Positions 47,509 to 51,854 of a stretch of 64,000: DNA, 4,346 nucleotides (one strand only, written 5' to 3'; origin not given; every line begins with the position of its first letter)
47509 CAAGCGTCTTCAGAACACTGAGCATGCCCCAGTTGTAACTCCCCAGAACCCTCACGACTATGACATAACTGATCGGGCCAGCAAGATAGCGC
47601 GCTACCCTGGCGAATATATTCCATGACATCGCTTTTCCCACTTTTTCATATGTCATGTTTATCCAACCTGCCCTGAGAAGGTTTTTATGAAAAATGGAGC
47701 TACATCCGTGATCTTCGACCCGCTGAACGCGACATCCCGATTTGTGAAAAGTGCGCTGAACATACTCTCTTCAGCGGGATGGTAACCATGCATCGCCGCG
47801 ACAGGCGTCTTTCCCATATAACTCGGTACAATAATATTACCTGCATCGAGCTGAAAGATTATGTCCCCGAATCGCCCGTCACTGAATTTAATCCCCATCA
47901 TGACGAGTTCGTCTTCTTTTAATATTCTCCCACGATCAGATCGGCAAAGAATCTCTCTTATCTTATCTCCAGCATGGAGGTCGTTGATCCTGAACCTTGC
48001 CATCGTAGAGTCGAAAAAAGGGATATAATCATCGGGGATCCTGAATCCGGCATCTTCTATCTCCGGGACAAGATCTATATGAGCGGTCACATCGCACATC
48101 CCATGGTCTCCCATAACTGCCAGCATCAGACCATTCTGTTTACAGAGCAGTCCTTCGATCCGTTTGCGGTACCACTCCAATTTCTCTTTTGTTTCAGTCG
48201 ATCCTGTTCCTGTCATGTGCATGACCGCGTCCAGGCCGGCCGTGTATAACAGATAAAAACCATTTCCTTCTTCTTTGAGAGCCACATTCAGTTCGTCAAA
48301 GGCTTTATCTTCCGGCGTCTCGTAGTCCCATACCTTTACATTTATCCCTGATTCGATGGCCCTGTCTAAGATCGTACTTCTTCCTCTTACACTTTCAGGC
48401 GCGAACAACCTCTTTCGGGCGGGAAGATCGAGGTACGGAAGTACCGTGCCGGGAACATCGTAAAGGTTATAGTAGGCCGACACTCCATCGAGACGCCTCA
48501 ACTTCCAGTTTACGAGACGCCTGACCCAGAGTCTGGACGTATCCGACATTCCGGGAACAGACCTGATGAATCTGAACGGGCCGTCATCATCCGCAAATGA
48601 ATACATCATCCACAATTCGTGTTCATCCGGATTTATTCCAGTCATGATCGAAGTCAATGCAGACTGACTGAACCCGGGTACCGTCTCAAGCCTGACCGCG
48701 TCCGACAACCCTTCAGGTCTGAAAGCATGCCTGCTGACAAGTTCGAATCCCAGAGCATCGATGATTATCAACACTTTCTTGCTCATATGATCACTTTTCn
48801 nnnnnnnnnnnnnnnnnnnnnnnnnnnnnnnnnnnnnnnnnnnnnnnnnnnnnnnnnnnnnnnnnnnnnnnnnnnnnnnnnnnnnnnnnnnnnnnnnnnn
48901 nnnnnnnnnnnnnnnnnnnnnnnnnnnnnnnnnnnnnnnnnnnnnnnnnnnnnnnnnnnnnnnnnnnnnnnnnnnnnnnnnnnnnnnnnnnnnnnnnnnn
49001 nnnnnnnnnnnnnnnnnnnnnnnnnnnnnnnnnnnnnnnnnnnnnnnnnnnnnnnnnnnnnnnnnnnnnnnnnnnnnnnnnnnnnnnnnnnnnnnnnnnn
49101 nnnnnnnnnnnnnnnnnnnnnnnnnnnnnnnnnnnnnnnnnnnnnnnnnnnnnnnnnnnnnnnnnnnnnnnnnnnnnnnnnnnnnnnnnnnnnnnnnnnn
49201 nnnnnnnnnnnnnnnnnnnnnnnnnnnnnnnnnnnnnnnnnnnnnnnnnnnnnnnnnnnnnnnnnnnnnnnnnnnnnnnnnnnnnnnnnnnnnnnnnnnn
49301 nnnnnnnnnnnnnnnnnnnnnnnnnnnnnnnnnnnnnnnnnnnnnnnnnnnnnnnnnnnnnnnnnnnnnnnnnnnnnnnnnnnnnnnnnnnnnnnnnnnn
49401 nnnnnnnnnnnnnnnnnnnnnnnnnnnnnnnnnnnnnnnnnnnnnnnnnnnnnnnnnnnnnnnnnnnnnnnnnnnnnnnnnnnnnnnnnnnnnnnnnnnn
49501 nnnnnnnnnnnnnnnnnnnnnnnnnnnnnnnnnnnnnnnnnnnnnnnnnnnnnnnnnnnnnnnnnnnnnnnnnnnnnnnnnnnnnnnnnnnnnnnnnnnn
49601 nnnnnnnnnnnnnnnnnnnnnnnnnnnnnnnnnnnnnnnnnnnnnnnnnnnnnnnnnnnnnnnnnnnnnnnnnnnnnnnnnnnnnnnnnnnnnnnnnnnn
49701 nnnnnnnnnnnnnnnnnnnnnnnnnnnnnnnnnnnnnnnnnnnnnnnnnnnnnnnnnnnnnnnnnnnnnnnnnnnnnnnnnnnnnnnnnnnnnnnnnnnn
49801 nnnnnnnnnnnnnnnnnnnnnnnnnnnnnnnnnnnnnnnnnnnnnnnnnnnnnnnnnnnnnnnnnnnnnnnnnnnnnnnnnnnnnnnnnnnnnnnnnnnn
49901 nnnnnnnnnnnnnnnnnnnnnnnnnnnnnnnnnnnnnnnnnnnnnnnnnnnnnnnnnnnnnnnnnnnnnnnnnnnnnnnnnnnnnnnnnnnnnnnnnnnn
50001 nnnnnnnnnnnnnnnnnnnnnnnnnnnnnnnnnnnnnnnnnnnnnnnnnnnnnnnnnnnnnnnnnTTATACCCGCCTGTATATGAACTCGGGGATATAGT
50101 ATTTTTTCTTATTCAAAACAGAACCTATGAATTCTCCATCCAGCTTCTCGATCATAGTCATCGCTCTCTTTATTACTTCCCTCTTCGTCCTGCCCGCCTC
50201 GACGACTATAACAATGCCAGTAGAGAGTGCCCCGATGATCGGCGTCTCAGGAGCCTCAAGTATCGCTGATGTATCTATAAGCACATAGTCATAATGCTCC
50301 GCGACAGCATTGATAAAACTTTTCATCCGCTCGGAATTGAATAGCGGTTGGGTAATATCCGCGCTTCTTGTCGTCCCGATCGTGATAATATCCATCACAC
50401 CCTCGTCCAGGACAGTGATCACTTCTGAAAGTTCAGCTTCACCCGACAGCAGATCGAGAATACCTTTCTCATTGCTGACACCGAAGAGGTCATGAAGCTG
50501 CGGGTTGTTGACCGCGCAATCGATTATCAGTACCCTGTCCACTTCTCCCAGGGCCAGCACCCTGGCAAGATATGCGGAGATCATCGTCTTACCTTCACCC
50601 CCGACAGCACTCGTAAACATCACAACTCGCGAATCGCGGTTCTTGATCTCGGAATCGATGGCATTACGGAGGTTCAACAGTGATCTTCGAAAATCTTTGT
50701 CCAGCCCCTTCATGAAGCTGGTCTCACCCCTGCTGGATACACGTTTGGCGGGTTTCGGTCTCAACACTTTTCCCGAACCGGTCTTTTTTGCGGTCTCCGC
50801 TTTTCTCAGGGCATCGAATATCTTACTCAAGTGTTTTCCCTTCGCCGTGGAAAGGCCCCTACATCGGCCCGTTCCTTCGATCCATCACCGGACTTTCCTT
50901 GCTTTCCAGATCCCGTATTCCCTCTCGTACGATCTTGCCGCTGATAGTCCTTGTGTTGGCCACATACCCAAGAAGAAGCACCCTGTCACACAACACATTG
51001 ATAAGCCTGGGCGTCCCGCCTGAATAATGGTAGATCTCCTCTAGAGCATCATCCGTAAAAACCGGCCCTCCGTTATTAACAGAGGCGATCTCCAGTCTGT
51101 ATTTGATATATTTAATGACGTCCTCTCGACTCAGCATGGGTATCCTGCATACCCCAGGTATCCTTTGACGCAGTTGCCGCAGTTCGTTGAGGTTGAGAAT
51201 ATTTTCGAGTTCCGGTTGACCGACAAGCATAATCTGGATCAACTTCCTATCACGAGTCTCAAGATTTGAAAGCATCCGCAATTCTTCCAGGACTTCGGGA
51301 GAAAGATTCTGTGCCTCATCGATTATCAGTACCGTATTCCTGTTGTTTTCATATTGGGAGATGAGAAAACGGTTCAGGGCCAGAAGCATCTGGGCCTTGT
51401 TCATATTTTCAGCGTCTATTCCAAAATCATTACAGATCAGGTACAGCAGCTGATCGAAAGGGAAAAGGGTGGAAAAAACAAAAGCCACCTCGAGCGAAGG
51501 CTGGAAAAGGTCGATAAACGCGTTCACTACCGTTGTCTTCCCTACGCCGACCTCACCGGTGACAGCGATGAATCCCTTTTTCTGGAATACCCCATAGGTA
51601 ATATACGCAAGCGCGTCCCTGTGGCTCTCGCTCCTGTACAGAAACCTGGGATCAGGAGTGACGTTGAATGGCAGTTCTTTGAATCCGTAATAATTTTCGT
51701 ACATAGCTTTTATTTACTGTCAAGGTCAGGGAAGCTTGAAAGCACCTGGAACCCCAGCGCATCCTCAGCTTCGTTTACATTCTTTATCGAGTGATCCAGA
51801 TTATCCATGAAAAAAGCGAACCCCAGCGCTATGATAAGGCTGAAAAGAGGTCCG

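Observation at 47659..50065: Pol-beta/LicD-like nucleotidyltransferase-fold protein plus alkaline-phosphatase-superfamily enzyme in the core of the EPS export operon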

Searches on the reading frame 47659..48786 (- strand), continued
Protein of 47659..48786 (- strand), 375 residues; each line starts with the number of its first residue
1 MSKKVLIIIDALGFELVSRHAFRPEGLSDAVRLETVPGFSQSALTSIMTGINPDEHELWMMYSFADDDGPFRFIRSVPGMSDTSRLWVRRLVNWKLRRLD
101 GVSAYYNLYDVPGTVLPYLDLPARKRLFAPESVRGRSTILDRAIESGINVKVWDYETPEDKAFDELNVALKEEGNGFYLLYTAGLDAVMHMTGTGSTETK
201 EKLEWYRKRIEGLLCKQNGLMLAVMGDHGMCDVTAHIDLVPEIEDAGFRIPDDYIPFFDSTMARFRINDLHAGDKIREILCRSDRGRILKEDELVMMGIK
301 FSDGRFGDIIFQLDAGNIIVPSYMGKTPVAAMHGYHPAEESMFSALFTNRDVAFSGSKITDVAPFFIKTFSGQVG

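Call 36: search_solved_structures(query=A2, max_evalue=1, show_alignments=2)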
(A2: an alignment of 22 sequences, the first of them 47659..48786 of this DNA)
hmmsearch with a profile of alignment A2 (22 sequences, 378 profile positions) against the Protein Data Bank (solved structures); distinct sequences matched with E-value up to 1: 55.
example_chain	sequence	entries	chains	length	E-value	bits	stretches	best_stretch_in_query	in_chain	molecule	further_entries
2gsn_A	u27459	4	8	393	5.5e-09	38.6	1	174-239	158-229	phosphodiesterase-nucleotide pyrophosphatase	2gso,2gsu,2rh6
7mw8_D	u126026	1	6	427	6e-09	38.4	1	174-239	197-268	Phosphodiesterase-nucleotide pyrophosphatase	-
5tcd_A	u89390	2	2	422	1.3e-07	34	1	127-237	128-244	Ectonucleotide pyrophosphatase/phosphodiesterase family member 7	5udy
5ege_A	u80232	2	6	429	2.2e-07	33.3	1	161-254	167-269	Ectonucleotide pyrophosphatase/phosphodiesterase family member 6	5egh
7n1s_A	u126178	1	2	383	4.3e-07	32.3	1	174-239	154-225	Phosphodiesterase-nucleotide pyrophosphatase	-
4lqy_A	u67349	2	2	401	8.2e-06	28.1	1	176-236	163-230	Bis(5'-adenosyl)-triphosphatase ENPP4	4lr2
5veo_A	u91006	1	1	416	6.6e-05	25.1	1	173-355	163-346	Ectonucleotide pyrophosphatase/phosphodiesterase family member 5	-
5ven_A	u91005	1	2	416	6.9e-05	25.1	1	173-355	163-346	Ectonucleotide pyrophosphatase/phosphodiesterase family member 5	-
6f2y_A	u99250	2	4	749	0.00074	21.7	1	172-233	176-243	Ectonucleotide pyrophosphatase/phosphodiesterase family member 3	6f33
6f30_A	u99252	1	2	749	0.00074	21.7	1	172-233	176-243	Ectonucleotide pyrophosphatase/phosphodiesterase family member 3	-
6f2t_A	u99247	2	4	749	0.00076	21.6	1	172-233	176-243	Ectonucleotide pyrophosphatase/phosphodiesterase family member 3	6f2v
5vem_A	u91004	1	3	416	0.00095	21.3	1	160-355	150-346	Ectonucleotide pyrophosphatase/phosphodiesterase family member 5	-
6g4g_A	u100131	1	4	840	0.001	21.2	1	172-233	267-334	Ectonucleotide pyrophosphatase/phosphodiesterase family member 3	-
6aek_A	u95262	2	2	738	0.0018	20.4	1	173-232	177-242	Ectonucleotide pyrophosphatase/phosphodiesterase 1, isoform CRA_d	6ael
6wet_AaA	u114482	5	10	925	0.002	20.3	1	173-233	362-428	Ectonucleotide pyrophosphatase/phosphodiesterase family member 1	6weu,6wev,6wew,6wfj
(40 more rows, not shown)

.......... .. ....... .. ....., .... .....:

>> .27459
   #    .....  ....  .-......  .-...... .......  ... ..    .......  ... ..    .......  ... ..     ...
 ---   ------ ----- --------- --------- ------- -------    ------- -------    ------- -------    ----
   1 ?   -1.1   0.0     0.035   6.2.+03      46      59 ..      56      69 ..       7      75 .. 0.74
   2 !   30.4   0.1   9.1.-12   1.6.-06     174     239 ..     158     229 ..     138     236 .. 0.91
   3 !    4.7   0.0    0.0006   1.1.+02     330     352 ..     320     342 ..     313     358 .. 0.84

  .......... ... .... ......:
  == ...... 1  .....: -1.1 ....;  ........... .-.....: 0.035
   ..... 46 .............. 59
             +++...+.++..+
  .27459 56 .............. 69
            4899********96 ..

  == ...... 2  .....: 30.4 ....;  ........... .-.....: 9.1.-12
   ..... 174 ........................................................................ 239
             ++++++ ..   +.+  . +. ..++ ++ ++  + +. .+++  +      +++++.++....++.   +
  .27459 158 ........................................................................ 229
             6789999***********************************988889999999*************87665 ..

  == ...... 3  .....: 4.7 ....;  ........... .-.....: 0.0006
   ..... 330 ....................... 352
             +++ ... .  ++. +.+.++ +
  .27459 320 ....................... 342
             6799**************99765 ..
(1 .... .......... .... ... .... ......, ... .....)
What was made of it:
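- The canonical NPP nucleotide-binding residues are replaced in the AP-like protein (call 36 alignment).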

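Call 48: predict_structure(alignment_id=A3)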
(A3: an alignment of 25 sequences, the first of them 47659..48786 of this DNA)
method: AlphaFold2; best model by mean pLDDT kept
length: 375 residues; sequences in the alignment: 25
mean_pLDDT: 91.1   pTM: 0.91
mean pLDDT of the five models: 91.1, 91.1, 89.3, 84.4, 78.0
residues with pLDDT >= 90: 262; 70-90: 99; 50-70: 11; < 50: 3
segments of 3 or more residues with pLDDT < 50: 373-375
pLDDT, mean of each block of 10 residues (from residue 1): 92 98 94 93 96 94 86 78 74 88 81 88 89 92 93 93 95 90 97 98 98 89 97 96 91 93 96 97 95 94 92 97 88 95 95 79 91 50
secondary structure, 60 per line:
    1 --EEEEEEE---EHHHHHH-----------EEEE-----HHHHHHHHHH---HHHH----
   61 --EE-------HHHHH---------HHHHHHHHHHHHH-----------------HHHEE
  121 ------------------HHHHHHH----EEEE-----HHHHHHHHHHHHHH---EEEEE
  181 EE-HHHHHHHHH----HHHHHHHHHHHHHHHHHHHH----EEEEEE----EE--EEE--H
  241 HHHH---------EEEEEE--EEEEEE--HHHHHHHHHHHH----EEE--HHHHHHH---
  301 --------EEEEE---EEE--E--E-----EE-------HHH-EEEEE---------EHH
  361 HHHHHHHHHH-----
elements in order: E3-9 H14-19 E31-34 H40-49 H53-56 H72-76 H86-98 H139-145 E150-153 H159-172 E176-182 H184-192 H197-216 E221-226 E235-237 H240-244 E254-259 E262-267 H270-281 E286-288 H291-297 E309-313 E317-319 E344-348 H359-370

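Call 60: search_dna_similar(query=window:47659-48786:-, collection=plasmids, mode=protein, max_evalue=1e-10, max_rows=15)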
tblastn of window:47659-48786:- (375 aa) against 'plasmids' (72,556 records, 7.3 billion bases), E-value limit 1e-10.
No match.

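Call 77: search_protein_families(library=padloc, proteins=[window:47659-48786:-], max_evalue=0.01)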
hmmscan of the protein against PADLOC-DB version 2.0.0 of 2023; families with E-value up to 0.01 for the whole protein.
window:47659-48786:- (375 aa): 0 families
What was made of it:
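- On HEPN-MNT toxin-antitoxin or other defence system: PADLOC gives no hit for either window protein (call 77).
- Closest known: MNT. Different: Not in a toxin-antitoxin or defence context: no PADLOC hit (call 77) and always in polysaccharide loci.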

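Call 85: find_related_loci(query=A2, collection=metagenome_contigs, flank=6000)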
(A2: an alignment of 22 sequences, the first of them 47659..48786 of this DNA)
Query A2 (375 aa) in metagenome_contigs; peptide patterns used: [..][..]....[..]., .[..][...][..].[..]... (x = any residue, [..] = any of these).
600 stretches matched a pattern (row limit reached: there are more); 405 encode a relative of the query (tblastn E <= 1e-3); the best 80 are kept; 80 distinct loci.
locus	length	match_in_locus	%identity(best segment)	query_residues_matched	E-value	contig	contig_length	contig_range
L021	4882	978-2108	50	1-375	2e-115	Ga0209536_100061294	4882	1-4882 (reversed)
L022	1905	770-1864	46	5-371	3e-117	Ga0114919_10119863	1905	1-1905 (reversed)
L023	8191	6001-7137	47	1-375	5e-110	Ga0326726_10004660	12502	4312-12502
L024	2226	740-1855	48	5-373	4e-115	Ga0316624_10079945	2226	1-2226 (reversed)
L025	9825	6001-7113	48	3-374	1e-108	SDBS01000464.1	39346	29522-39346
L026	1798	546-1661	46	5-375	2e-113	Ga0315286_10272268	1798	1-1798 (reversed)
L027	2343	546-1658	49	3-370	2e-111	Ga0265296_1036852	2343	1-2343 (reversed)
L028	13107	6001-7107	47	5-370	3e-102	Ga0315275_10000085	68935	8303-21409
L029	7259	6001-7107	42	3-372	7e-93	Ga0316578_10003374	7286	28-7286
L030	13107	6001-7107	47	5-370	3e-102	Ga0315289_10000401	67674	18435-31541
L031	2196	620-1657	37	5-349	2e-70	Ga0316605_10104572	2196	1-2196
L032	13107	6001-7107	37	5-372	8e-68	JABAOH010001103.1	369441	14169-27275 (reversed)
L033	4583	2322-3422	38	1-362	7e-68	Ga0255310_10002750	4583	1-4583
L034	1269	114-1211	37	4-362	6e-70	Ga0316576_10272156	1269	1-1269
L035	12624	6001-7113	34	5-375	8e-66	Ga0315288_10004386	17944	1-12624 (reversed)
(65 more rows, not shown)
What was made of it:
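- Tried and rejected: I anchored on the AP-like protein instead (call 85).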

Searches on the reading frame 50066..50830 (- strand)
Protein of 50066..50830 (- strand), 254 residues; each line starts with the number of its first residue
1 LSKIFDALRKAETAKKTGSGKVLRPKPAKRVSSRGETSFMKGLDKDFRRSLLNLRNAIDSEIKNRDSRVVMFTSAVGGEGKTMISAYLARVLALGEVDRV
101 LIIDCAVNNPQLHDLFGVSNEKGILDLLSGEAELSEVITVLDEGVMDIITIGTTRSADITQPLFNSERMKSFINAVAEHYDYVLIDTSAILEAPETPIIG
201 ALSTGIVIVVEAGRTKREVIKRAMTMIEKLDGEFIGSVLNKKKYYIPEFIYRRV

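Call 5: search_protein_families(library=pfam, proteins=[window:50066-50830:-], max_evalue=0.1)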
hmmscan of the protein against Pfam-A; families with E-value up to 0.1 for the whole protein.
window:50066-50830:- (254 aa): 4 families
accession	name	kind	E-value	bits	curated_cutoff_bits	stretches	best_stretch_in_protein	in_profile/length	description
PF13614.12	AAA_31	-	1.4e-10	41.8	27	1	68-230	2-167/177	AAA domain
PF01656.29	CbiA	-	6.8e-08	32.9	25.4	1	70-241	1-82/125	CobQ/CobB/MinD/ParA nucleotide binding domain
PF10609.15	ParA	-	9.3e-08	32.2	27.1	1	68-247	4-180/246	NUBPL iron-transfer P-loop NTPase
PF06564.18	CBP_BcsQ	-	0.00051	20.1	21.3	1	72-211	6-146/234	Cellulose biosynthesis protein BcsQ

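Call 6: search_protein_families(library=ncbifam, proteins=[window:50066-50830:-], max_evalue=0.1)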
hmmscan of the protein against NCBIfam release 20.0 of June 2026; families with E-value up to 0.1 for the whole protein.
window:50066-50830:- (254 aa): 20 families
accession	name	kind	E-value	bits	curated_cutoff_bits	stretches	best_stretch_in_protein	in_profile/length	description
TIGR03018.1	pepcterm_TyrKin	hypoth_equivalog_domain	3.5e-35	121.2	230.65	1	48-230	19-199/207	XrtA-associated tyrosine autokinase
TIGR01007.1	eps_fam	subfamily_domain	1.4e-28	99.8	108.05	1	61-243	11-191/204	polysaccharide biosynthesis tyrosine autokinase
TIGR01005.1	eps_transp_fam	subfamily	2.7e-28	98.6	411.7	1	49-241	528-717/754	exopolysaccharide transport protein family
NF007350.0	PRK09841.1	equivalog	7.5e-27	93.7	1248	1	53-241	517-702/726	tyrosine-protein kinase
NF008568.0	PRK11519.1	equivalog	4.6e-21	74.7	1068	1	54-219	513-676/720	tyrosine-protein kinase Wzc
TIGR03029.1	EpsG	equivalog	7.7e-20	71.2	313.8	1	64-240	100-273/274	chain length determinant protein tyrosine kinase EpsG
TIGR01969.1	minD_arch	subfamily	2.7e-14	52.9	201.75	1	68-243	1-171/251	cell division ATPase MinD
TIGR01968.1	minD_bact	equivalog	2e-11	43.8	212.9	1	68-209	2-141/261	septum site-determining protein MinD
NF047398.1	AAA_KGGVGR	domain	5.8e-09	36.5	90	1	68-133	3-70/190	KGGVGR-motif variant AAA ATPase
TIGR03371.1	cellulose_yhjQ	equivalog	1.3e-06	28.1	157.85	1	69-199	3-134/246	cellulose biosynthesis protein BcsQ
TIGR03453.1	partition_RepA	equivalog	3.3e-06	26.2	348.45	1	63-121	100-156/387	plasmid partitioning protein RepA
NF041546.1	ParA_partition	equivalog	4.5e-05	23.1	180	0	165-212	62-108/203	ParA family partition ATPase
NF041136.1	MrpORP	equivalog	4.9e-05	22.8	450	1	68-244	6-180/365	iron-sulfur cluster carrier protein MrpORP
NF010443.0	PRK13869.1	subfamily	0.00014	20.8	446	1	67-122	121-174/405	plasmid-partitioning protein RepA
TIGR03815.1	CpaE_hom_Actino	equivalog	0.004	16.3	154.45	1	61-210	105-252/340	septum site-determining protein Ssd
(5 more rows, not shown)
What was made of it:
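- On BY-kinase (applies to the upstream neighbour 50830..50066): 121.2 bits against 230.65, and 99.8 against 108.05 (call 6).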

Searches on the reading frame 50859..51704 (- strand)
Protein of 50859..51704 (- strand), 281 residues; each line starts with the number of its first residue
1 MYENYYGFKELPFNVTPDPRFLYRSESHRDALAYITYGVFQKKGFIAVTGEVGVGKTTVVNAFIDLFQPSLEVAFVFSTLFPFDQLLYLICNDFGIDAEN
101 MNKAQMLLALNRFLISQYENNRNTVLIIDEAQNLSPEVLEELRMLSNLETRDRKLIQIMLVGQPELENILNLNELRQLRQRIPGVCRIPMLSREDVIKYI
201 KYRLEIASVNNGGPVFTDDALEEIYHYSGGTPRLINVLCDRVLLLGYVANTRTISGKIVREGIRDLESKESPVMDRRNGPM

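Call 5: search_protein_families(library=pfam, proteins=[window:50859-51704:-], max_evalue=0.1)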
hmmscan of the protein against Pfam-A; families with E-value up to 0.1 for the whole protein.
window:50859-51704:- (281 aa): 30 families (the best 25 are shown)
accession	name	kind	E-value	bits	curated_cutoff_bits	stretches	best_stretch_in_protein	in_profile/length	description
PF13401.12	AAA_22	-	6e-28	98.2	27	1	42-170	4-130/130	AAA domain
PF13191.12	AAA_16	-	9.3e-10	39.7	32.6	1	26-155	6-164/167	AAA ATPase domain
PF13173.12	AAA_14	-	3.2e-06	27.6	27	1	45-147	4-86/129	AAA domain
PF13604.12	AAA_30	-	1.8e-05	25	27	1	42-178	17-140/191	AAA domain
PF13245.12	AAA_19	-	8.7e-05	23.1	25.1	1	43-163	11-125/134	AAA domain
PF01637.24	ATPase_2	-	0.0002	21.7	33.2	1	44-236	21-223/225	ATPase domain predominantly from Archaea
PF13555.12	AAA_29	-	0.00061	19.9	27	1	40-75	19-54/61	P-loop containing region of AAA domain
PF07728.20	AAA_5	-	0.0018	18.7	22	1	48-149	4-93/139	AAA domain (dynein-related subfamily)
PF03796.21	DnaB_C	-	0.0025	17.7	27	1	35-143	12-122/255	DnaB-like helicase C terminal domain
PF03266.21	NTPase_1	-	0.0067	16.7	23.9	1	46-67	2-23/168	NTPase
PF17864.7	AAA_lid_4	-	0.0067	16.6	27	1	217-266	22-71/74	RuvB AAA lid domain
PF25199.1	nSTAND_NTPase5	-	0.0075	16.5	34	0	112-161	88-131/145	Novel STAND NTPase 5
PF00005.33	ABC_tran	-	0.014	16.4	25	1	42-70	10-38/137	ABC transporter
PF09848.15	SLFN-g3_helicase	-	0.017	14.9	24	1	46-136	4-93/354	Schlafen group 3, DNA/RNA helicase domain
PF00004.35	AAA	-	0.024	15.5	21.2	0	48-138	3-73/131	ATPase family associated with various cellular activities (AAA)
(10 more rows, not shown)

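Call 6: search_protein_families(library=ncbifam, proteins=[window:50859-51704:-], max_evalue=0.1)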
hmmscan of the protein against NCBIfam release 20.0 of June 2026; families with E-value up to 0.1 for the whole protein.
window:50859-51704:- (281 aa): 14 families
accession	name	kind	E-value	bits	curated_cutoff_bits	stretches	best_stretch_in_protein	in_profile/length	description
TIGR03015.1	pepcterm_ATPase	hypoth_equivalog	6.1e-96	321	324.5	1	1-268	1-268/269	XrtA/PEP-CTERM system-associated ATPase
TIGR00152.1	TIGR00152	equivalog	0.00068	19.5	65.55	1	46-69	2-26/188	dephospho-CoA kinase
NF000868.0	PRK00080.1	equivalog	0.00088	18.3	282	1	177-267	166-251/330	Holliday junction branch migration DNA helicase RuvB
TIGR00635.1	ruvB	equivalog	0.0015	17.7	299.05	1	178-268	146-231/305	Holliday junction branch migration DNA helicase RuvB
TIGR02655.1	circ_KaiC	equivalog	0.0019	16.9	546.25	1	31-110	251-329/484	circadian clock protein KaiC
NF006799.0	PRK09302.1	equivalog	0.0021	16.7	408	1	37-109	267-338/515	circadian clock protein KaiC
NF010248.0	PRK13695.1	equivalog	0.0026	17.5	156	1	46-67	6-27/180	NTPase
TIGR04521.1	ECF_ATPase_2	equivalog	0.0031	16.7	330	1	25-70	14-58/279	energy-coupling factor transporter ATPase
TIGR01420.1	pilT_fam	subfamily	0.0071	15.6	319.1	1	41-67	120-146/343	PilT/PilU family type 4a pilus ATPase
TIGR03881.1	KaiC_arch_4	hypoth_equivalog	0.037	13.7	247.8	1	38-134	16-111/231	KaiC domain-containing protein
TIGR04520.1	ECF_ATPase_1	equivalog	0.048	13.1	315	1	21-70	8-55/269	energy-coupling factor transporter ATPase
NF010170.0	PRK13651.1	equivalog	0.058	12.3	432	0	31-77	22-68/308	cobalt transporter ATP-binding subunit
TIGR01448.2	helicase_RecD2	equivalog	0.068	11.3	500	1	42-69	330-357/713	SF1B family DNA helicase RecD2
TIGR03608.1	L_ocin_972_ABC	subfamily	0.095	12.2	254.85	0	41-64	22-45/206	putative bacteriocin export ABC transporter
